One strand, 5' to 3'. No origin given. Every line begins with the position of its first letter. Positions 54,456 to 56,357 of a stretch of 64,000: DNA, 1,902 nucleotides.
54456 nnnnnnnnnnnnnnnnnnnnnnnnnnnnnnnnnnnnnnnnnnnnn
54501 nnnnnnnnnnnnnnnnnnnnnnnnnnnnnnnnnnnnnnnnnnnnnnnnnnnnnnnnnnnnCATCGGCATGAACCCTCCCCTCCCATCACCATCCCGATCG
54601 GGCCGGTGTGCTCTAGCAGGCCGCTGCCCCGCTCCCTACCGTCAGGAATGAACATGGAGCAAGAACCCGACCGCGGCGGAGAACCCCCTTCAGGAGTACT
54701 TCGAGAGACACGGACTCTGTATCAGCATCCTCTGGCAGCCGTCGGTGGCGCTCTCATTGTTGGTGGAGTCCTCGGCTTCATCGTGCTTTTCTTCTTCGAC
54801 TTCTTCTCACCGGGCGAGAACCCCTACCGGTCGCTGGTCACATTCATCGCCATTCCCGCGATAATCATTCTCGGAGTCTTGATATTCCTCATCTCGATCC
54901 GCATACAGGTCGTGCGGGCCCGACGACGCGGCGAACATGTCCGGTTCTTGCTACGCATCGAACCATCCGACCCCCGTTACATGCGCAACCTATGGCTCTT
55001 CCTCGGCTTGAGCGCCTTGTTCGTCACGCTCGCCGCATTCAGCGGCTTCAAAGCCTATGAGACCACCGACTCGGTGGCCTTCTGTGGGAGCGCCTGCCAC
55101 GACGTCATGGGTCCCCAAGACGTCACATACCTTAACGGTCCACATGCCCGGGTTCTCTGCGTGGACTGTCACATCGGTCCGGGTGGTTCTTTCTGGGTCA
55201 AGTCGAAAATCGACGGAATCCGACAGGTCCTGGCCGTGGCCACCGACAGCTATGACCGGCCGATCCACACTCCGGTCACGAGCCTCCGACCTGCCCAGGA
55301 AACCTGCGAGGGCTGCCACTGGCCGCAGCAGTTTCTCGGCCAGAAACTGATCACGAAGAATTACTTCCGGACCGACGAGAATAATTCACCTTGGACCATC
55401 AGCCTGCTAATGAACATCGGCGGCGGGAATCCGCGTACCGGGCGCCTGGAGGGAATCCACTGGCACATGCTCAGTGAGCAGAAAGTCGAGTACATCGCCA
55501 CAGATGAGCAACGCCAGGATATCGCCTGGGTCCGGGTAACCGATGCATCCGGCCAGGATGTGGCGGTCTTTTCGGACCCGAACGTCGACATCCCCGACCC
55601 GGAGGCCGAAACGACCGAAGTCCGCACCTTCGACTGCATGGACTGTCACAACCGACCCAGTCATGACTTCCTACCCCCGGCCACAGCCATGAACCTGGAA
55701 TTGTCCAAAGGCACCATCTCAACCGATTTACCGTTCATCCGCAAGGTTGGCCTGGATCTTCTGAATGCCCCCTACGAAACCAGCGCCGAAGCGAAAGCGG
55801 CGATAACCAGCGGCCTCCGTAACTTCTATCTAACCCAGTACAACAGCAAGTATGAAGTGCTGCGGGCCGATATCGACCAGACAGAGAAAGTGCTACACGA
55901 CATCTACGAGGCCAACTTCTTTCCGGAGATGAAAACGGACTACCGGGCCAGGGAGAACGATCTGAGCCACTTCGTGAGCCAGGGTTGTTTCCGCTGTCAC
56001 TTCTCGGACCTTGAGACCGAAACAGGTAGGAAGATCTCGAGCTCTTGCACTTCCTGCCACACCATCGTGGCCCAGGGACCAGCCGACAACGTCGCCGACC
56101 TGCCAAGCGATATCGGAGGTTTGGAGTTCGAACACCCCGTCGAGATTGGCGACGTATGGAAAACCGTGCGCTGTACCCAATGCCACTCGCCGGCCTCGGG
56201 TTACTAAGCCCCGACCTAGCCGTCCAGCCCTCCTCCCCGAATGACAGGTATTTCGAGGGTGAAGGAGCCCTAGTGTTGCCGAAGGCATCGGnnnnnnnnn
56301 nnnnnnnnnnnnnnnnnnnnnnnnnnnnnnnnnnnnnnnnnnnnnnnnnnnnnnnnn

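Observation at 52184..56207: CbcL-like and ImcH-like quinol oxidases in one 17-heme cluster of an apparent Gram-positive: candidate extracellular electron transfer module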

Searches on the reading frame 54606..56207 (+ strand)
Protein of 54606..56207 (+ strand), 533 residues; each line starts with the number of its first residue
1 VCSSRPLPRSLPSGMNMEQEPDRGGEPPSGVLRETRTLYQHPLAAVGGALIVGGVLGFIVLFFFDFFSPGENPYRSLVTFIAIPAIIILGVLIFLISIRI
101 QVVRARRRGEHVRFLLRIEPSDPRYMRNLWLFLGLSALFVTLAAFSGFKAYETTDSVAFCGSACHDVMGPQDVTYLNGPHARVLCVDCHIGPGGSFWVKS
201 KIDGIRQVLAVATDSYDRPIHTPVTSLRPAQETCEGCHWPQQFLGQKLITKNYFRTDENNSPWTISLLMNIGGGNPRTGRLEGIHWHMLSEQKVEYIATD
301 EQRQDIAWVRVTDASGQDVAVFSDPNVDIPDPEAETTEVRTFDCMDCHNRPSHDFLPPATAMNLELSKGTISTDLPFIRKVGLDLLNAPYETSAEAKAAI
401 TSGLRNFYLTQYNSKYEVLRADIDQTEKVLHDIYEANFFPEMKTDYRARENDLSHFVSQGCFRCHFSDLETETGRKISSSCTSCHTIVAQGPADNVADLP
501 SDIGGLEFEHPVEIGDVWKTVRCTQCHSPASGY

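Call 3: search_protein_families(library=pfam, proteins=[window:54606-56207:+], max_evalue=0.01)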
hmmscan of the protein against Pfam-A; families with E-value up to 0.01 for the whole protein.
window:54606-56207:+ (533 aa): 6 families
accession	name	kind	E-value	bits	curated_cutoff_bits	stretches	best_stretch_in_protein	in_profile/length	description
PF03264.19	Cytochrom_NNT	-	9.3e-07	29.2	24.1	1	131-218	9-101/174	NapC/NirT cytochrome c family, N-terminal region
PF14522.11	Cytochrome_C7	-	3.7e-06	27.1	24.8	0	454-486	43-67/67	Cytochrome c7 and related cytochrome c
PF14537.11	Cytochrom_c3_2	-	1e-05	26.3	25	1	460-528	8-65/79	Cytochrome c3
PF02085.21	Cytochrom_CIII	-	0.0025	18.6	22.9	0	171-241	19-85/101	Class III cytochrome C family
PF09699.15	Paired_CXXCH_1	-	0.0041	17.2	20.6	0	522-530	8-16/41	Doubled CXXCH motif (Paired_CXXCH_1)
PF22113.1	Mtrc-MtrF_II-IV_dom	-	0.0057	16.6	30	0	176-242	75-131/176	Outer membrane cytochrome MtrC/MtrF-like, domains II/IV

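Call 4: search_protein_families(library=ncbifam, proteins=[window:54606-56207:+], max_evalue=0.01)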
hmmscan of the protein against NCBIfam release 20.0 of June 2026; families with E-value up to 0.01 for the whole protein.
window:54606-56207:+ (533 aa): 2 families
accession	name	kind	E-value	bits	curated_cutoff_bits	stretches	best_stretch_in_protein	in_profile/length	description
TIGR03153.1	cytochr_NrfH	equivalog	3.8e-17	62.6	134.2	1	137-239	7-110/138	cytochrome c nitrite reductase small subunit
TIGR03507.1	decahem_SO1788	subfamily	0.00086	17.9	209.3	0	429-531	206-306/672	OmcA/MtrC family decaheme c-type cytochrome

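Call 8: find_homologous_proteins(query=window:54606-56207:+, max_evalue=0.00001)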
Query window:54606-56207:+ (533 aa): 6065 proteins with E <= 0.00001 among 8000 candidates; the best 120 are listed.
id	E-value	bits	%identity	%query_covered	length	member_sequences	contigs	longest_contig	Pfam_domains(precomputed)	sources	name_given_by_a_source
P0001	0.0e+0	1220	100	97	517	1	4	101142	PF03264.20,PF14522.12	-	-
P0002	0.0e+0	1019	81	97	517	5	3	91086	PF03264.20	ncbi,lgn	-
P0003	1.4e-287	973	76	97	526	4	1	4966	PF03264.20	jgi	jgi:hypothetical protein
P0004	1.2e-271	920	72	97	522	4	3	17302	PF03264.20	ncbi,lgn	-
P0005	3.1e-270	916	72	97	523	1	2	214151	PF14537.12,PF03264.20,PF14522.12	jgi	jgi:hypothetical protein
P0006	6.9e-247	839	67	97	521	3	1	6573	PF14537.12,PF03264.20,PF14522.12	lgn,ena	-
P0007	3.3e-244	830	68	94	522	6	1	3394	PF14537.12,PF03264.20,PF14522.12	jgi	jgi:nitrate/TMAO reductase-like tetraheme cytochrome c subunit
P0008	5.8e-242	822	68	94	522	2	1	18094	PF14537.12,PF03264.20,PF14522.12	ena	-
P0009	1.1e-241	821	67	94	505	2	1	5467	PF14537.12,PF03264.20,PF14522.12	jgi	jgi:hypothetical protein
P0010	1.9e-241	821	67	95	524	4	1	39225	PF14537.12,PF03264.20,PF14522.12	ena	-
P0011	4.3e-241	819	67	95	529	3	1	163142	PF14537.12,PF03264.20,PF14522.12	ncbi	-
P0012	5.9e-240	816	67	96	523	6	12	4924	PF14537.12,PF03264.20,PF14522.12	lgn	-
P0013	1.2e-239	815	66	97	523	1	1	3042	PF03264.20,PF14522.12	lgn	-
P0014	3.7e-239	813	70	91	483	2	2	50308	PF14537.12,PF03264.20,PF02085.22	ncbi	-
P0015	1.2e-238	811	66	97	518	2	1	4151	PF14537.12,PF03264.20,PF14522.12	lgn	-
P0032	6.8e-233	792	63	98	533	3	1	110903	PF14537.12,PF03264.20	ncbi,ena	-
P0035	2.3e-230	784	63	97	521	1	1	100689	PF14537.12,PF03264.20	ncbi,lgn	-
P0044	5.9e-227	773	64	94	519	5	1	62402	PF14537.12,PF03264.20,PF14522.12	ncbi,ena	-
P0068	2.1e-219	748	59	98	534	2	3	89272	PF14537.12,PF03264.20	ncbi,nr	ncbi:MAG: BatA domain-containing protein [Actinobacteria bacterium]|nr:BatA domain-containing protei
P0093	2.2e-213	728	60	93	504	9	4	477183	PF03264.20,PF02085.22,PF14522.12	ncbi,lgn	-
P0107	1.2e-211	722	59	94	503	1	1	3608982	PF14537.12,PF03264.20,PF14522.12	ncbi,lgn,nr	ncbi:MAG: NapC/NirT family cytochrome c [Candidatus Zixiibacteriota bacterium]|nr:MAG: NapC/NirT fam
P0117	4.7e-211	720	61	94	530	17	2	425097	PF03264.20,PF02085.22,PF14522.12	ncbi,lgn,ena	-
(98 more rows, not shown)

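Call 9: find_encoding_contigs(protein=P0001, flank=6000, max_places=4)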
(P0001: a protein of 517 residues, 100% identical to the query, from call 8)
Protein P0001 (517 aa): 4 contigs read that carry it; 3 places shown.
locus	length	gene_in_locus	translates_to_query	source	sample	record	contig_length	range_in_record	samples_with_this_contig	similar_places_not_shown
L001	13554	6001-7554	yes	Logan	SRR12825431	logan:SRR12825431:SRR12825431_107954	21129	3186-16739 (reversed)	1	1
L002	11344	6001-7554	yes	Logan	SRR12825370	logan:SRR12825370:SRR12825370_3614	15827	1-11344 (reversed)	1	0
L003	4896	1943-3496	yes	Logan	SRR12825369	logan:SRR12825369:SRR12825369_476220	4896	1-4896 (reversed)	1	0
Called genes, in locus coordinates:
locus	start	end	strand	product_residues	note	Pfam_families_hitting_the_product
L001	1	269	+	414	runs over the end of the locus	PF03372:Exo_endo_phos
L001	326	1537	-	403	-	PF02771:Acyl-CoA_dh_N, PF02770:Acyl-CoA_dh_M, PF00441:Acyl-CoA_dh_1, PF08028:Acyl-CoA_dh_2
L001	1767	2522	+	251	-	PF00106:adh_short, PF01073:3Beta_HSD (faint), PF01370:Epimerase, PF04321:RmlD_sub_bind (weak), PF08659:KR, PF13561:adh_short_C2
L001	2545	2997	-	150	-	-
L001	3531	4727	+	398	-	PF14522:Cytochrome_C7 (faint), PF14537:Cytochrom_c3_2 (faint), PF09699:Paired_CXXCH_1 (faint)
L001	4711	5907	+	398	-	PF01292:Ni_hydr_CYTB (weak), PF07635:PSCyt1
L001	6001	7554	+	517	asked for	PF03264:Cytochrom_NNT (faint), PF14522:Cytochrome_C7 (faint)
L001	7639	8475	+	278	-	PF01113:DapB_N, PF01118:Semialdhyde_dh (weak), PF05173:DapB_C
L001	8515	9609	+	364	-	PF04909:Amidohydro_2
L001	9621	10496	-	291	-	PF03328:HpcH_HpaI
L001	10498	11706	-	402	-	PF02515:CoA_transf_3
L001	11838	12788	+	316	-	PF00248:Aldo_ket_red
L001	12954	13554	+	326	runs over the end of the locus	PF00248:Aldo_ket_red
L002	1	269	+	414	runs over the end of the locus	PF03372:Exo_endo_phos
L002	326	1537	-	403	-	PF02771:Acyl-CoA_dh_N, PF02770:Acyl-CoA_dh_M, PF00441:Acyl-CoA_dh_1, PF08028:Acyl-CoA_dh_2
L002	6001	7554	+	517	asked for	PF03264:Cytochrom_NNT (faint), PF14522:Cytochrome_C7 (faint)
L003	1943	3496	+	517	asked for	PF03264:Cytochrom_NNT (faint), PF14522:Cytochrome_C7 (faint)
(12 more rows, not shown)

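Call 10: list_cluster_members(proteins=[P0002, P0004, P0011, P0014, P0032, P0035, P0093, P0117, P0068, P0044])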
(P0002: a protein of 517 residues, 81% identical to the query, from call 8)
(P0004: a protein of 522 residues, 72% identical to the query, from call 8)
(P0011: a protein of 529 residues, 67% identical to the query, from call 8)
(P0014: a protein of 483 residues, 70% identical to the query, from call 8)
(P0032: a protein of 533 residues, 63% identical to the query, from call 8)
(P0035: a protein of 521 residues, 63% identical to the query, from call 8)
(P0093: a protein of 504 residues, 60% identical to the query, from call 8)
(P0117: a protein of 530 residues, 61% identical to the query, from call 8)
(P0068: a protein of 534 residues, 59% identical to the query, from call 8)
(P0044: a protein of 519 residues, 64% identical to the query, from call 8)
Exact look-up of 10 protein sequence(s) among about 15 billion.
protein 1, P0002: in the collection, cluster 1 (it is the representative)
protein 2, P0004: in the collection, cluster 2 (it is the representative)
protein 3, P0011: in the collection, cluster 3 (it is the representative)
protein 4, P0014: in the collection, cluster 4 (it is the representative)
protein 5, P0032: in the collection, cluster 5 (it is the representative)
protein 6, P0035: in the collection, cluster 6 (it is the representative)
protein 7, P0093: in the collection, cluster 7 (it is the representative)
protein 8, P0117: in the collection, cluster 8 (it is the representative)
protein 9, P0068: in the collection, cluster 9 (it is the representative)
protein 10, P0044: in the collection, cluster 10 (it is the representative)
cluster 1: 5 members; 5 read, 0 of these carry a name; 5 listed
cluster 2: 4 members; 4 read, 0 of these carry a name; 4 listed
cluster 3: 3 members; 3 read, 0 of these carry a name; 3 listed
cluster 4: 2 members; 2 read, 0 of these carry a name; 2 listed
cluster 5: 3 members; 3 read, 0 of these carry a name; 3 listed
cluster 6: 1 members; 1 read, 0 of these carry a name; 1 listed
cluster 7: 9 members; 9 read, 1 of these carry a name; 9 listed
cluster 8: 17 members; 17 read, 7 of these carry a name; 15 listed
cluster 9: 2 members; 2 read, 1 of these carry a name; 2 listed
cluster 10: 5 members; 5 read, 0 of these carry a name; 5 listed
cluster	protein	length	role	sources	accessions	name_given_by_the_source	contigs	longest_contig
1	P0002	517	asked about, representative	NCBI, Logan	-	-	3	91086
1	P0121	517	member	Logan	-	-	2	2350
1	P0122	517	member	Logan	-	-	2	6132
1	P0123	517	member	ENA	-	-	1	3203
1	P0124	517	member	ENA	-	-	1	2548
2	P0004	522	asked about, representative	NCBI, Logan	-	-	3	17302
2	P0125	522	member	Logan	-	-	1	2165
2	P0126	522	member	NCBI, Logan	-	-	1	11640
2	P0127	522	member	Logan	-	-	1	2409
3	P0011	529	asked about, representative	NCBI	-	-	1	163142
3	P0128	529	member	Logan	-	-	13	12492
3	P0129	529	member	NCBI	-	-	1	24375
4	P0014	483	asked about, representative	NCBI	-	-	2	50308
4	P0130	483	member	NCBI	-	-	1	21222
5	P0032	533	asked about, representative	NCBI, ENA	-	-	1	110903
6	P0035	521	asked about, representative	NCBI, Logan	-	-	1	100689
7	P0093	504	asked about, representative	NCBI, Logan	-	-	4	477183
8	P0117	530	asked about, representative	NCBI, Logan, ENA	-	-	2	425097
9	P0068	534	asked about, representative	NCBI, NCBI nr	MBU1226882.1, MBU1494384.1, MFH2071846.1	MAG: BatA domain-containing protein [Actinobacteria bacterium] | BatA domain-containing protein [Actinomycetota bacterium]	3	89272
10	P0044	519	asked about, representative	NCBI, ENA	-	-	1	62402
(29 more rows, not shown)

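Call 11: search_solved_structures(query=window:54654-56207:+, max_evalue=1)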
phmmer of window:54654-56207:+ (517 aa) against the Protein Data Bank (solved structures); distinct sequences matched with E-value up to 1: 6.
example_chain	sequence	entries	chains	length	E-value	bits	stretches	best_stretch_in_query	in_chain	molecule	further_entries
2j7a_C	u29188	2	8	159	0.0018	20.3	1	113-175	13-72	CYTOCHROME C QUINOL DEHYDROGENASE NRFH | NAPC/NIRT CYTOCHROME C FAMILY PROTEIN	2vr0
1wad_A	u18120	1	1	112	0.02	16.8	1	157-224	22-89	CYTOCHROME C3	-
1qn0_A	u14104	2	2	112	0.027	16.4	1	157-224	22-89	CYTOCHROME C3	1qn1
1wfk_A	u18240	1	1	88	0.37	12.6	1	442-481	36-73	zinc finger, FYVE domain containing 19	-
1wf5_A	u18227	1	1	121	0.41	12.5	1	204-251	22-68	sidekick 2 protein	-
1aqe_A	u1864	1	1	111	0.46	12.3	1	155-224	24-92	CYTOCHROME C3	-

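Call 21: find_encoding_contigs(protein=P0117, flank=8000, max_places=2)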
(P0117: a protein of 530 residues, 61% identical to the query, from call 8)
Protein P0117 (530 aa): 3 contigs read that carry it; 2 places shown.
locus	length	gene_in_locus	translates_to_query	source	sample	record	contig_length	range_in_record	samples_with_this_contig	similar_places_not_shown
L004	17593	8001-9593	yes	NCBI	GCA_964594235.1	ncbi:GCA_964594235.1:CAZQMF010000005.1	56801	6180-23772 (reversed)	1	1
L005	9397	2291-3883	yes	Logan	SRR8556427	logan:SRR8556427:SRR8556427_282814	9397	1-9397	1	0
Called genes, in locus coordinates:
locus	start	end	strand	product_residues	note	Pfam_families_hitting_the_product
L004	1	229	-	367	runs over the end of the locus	PF01590:GAF, PF13185:GAF_2, PF07730:HisKA_3, PF02518:HATPase_c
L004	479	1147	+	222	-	PF00072:Response_reg, PF08281:Sigma70_r4_2, PF00196:GerE, PF13412:HTH_24 (weak)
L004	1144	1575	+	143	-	PF00582:Usp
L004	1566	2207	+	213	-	PF00571:CBS, PF04972:BON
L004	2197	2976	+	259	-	PF00561:Abhydrolase_1, PF12697:Abhydrolase_6, PF12146:Hydrolase_4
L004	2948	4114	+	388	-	PF00425:Chorismate_bind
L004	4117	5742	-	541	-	PF02776:TPP_enzyme_N, PF16582:TPP_enzyme_M_2, PF02775:TPP_enzyme_C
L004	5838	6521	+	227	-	PF00561:Abhydrolase_1, PF12697:Abhydrolase_6, PF12146:Hydrolase_4 (faint)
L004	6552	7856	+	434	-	-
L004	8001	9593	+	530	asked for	PF03264:Cytochrom_NNT, PF14522:Cytochrome_C7 (faint), PF02085:Cytochrom_CIII (faint)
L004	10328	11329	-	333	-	PF09699:Paired_CXXCH_1 (faint), PF22113:Mtrc-MtrF_II-IV_dom (weak), PF14522:Cytochrome_C7 (faint), PF14537:Cytochrom_c3_2 (faint)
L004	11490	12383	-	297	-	PF01040:UbiA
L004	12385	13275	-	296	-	PF00378:ECH_1, PF16113:ECH_2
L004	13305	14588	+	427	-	PF00501:AMP-binding, PF13193:AMP-binding_C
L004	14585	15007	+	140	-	PF00472:RF-1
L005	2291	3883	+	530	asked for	PF03264:Cytochrom_NNT, PF14522:Cytochrome_C7 (faint), PF02085:Cytochrom_CIII (faint)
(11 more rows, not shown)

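Call 22: find_encoding_contigs(protein=P0107, flank=8000, max_places=1)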
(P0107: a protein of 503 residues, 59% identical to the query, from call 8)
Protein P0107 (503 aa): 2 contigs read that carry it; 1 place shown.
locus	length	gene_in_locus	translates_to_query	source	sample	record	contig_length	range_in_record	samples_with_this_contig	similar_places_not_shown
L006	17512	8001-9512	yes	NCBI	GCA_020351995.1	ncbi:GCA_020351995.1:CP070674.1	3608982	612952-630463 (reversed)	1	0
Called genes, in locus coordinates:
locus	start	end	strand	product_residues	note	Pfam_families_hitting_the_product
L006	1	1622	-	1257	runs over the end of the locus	PF00069:Pkinase, PF03109:ABC1 (faint), PF07714:PK_Tyr_Ser-Thr, PF23914:TPR_CcmH_CycH (faint), PF00515:TPR_1 (faint), PF07719:TPR_2 (faint), PF13181:TPR_8 (faint), PF13432:TPR_16 (weak), +7 more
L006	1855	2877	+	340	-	PF03706:LPG_synthase_TM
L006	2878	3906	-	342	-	PF13428:TPR_14 (faint), PF13432:TPR_16 (faint), PF07719:TPR_2 (faint), PF12895:ANAPC3 (faint), PF14559:TPR_19 (faint), PF13424:TPR_12 (faint)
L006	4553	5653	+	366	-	PF04055:Radical_SAM, PF11946:DUF3463 (weak)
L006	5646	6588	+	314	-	PF01073:3Beta_HSD, PF01370:Epimerase, PF02719:Polysacc_synt_2 (faint), PF04321:RmlD_sub_bind, PF05368:NmrA (weak), PF07993:NAD_binding_4, PF13460:NAD_binding_10, PF16363:GDP_Man_Dehyd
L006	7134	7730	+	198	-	PF00440:TetR_N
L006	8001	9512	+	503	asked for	PF03264:Cytochrom_NNT (weak), PF14522:Cytochrome_C7 (faint), PF14537:Cytochrom_c3_2 (faint)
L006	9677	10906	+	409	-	PF02085:Cytochrom_CIII (faint), PF14522:Cytochrome_C7 (faint), PF14537:Cytochrom_c3_2 (faint), PF09699:Paired_CXXCH_1 (faint)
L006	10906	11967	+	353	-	PF09699:Paired_CXXCH_1 (faint), PF14522:Cytochrome_C7 (faint), PF14537:Cytochrom_c3_2 (faint)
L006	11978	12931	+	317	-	PF01292:Ni_hydr_CYTB, PF14358:DUF4405 (faint)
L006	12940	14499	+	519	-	PF03264:Cytochrom_NNT (weak), PF02085:Cytochrom_CIII (faint), PF14537:Cytochrom_c3_2 (faint), PF22113:Mtrc-MtrF_II-IV_dom (faint), PF14522:Cytochrome_C7 (weak)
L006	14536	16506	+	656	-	PF09699:Paired_CXXCH_1 (faint), PF14522:Cytochrome_C7 (faint), PF14537:Cytochrom_c3_2 (faint), PF01292:Ni_hydr_CYTB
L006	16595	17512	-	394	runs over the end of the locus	-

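Call 23: find_encoding_contigs(protein=P0093, flank=8000, max_places=1)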
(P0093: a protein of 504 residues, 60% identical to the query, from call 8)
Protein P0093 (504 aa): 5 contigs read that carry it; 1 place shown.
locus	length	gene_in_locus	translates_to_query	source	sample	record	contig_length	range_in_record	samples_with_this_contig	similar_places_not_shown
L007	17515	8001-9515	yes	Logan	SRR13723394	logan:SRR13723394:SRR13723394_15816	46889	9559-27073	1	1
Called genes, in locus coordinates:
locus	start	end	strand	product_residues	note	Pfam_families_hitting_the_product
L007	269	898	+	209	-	PF00440:TetR_N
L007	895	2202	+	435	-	PF02321:OEP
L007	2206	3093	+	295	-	PF25919:BSH_CusB (faint), PF25917:BSH_RND, PF25997:BSH_YhbJ (faint), PF26077:BSH_Fcp1 (faint)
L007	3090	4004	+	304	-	PF00005:ABC_tran, PF13304:AAA_21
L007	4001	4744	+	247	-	PF00005:ABC_tran, PF13304:AAA_21 (weak)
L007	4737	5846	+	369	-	PF12679:ABC2_membrane_2, PF12698:ABC2_membrane_3, PF01061:ABC2_membrane, PF12730:ABC2_membrane_4 (weak)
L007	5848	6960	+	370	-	PF12679:ABC2_membrane_2, PF12698:ABC2_membrane_3, PF01061:ABC2_membrane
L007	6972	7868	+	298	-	PF01370:Epimerase, PF08338:DUF1731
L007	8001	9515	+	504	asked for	PF03264:Cytochrom_NNT, PF02085:Cytochrom_CIII (faint), PF14522:Cytochrome_C7 (faint)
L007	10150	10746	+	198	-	-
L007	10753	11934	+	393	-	PF03734:YkuD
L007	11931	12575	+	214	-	PF03734:YkuD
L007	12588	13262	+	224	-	-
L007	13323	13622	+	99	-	-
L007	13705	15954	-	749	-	PF13884:Peptidase_S74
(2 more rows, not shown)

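Call 24: find_related_loci(query=window:54654-56207:+, collection=genome_contigs, flank=8000)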
Query window:54654-56207:+ (517 aa) in genome_contigs; peptide patterns used: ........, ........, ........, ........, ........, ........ (x = any residue, [..] = any of these).
180 stretches matched a pattern; 142 encode a relative of the query (tblastn E <= 1e-3); the best 80 are kept; 80 distinct loci.
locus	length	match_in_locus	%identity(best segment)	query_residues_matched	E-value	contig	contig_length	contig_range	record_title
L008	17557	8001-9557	69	3-517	0e+0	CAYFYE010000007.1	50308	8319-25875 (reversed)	MAG TPA_asm: uncultured Acidimicrobiia bacterium isolate ERP108616_co2_12 genome assembly, contig: NODE_707_length_50308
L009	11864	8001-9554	65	1-517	0e+0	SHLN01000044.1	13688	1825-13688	MAG: Acidimicrobiia bacterium isolate MetaBAT.bin.17 NODE_1048_length_13688_cov_7.948287, whole genome shotgun sequence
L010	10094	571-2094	64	10-517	0e+0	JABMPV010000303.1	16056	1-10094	MAG: bacterium isolate bin.66 k141_4200256, whole genome shotgun sequence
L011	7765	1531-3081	64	2-517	0e+0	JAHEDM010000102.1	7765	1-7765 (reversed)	MAG: Actinomycetes bacterium isolate Ww201 NODE_21732_length_7765_cov_2.292386, whole genome shotgun sequence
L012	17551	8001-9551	65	2-517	0e+0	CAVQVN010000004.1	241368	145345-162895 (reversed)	MAG: uncultured Actinomycetota bacterium isolate MFD09964.bin.1.364 genome assembly, contig: contig_21647, whole genome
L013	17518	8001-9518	66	10-517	0e+0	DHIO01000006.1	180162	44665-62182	MAG TPA_asm: Acidimicrobiia bacterium UBA4744 UBA4744_contig_29, whole genome shotgun sequence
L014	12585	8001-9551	64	2-517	0e+0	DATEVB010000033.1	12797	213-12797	MAG TPA_asm: Acidimicrobiia bacterium isolate SMAG_U8356 k141_1499449, whole genome shotgun sequence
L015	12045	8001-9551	64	2-517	0e+0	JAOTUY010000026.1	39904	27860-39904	MAG: Acidimicrobiia bacterium isolate 13_May_SF_Bin27 13_May_SF_Bin27_scaffold_544_c1, whole genome shotgun sequence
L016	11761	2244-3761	63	11-517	0e+0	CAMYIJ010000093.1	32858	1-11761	MAG: uncultured Acidimicrobiaceae bacterium isolate FCS_M_Acidobacteriota_17 genome assembly, contig: scaffold_3497, who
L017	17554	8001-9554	64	1-517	0e+0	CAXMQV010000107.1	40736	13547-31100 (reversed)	MAG: uncultured Gammaproteobacteria bacterium isolate 10C-St20-MC-01_bin.11.orig genome assembly, contig: k141_2668617,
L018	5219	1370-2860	61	20-517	0e+0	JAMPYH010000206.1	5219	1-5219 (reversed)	MAG: Candidatus Zixiibacteriota bacterium isolate R2F_R2FSRR_metabat.71 R2F_C10028, whole genome shotgun sequence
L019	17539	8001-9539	61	3-517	0e+0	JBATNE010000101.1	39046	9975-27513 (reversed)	MAG: Candidatus Zixiibacteriota bacterium isolate MFD10473_ilm_asm_bin15 k127_211870, whole genome shotgun sequence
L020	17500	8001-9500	60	17-517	0e+0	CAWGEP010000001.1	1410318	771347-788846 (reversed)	MAG: uncultured bacterium isolate MFD01872.bin.1.291 genome assembly, contig: contig_144638, whole genome shotgun sequen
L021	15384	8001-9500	61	15-517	0e+0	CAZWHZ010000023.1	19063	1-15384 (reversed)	MAG TPA_asm: uncultured Acidimicrobiia bacterium isolate SRP214966_co3_231 genome assembly, contig: NODE_3954_length_190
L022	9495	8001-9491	61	20-517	0e+0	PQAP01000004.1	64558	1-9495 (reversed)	MAG: candidate division GN15 bacterium isolate FeB_12 scaffold4, whole genome shotgun sequence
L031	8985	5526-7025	60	18-517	0e+0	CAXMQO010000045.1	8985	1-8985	MAG: uncultured Saprospiraceae bacterium isolate 07C-BC-St07_bin.8.orig genome assembly, contig: k141_712891, whole geno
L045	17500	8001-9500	57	18-517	0e+0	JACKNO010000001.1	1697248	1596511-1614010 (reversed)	MAG: Pseudomonadales bacterium isolate HK-STAS-PROT-146 HK-STAS-PROT-146_1, whole genome shotgun sequence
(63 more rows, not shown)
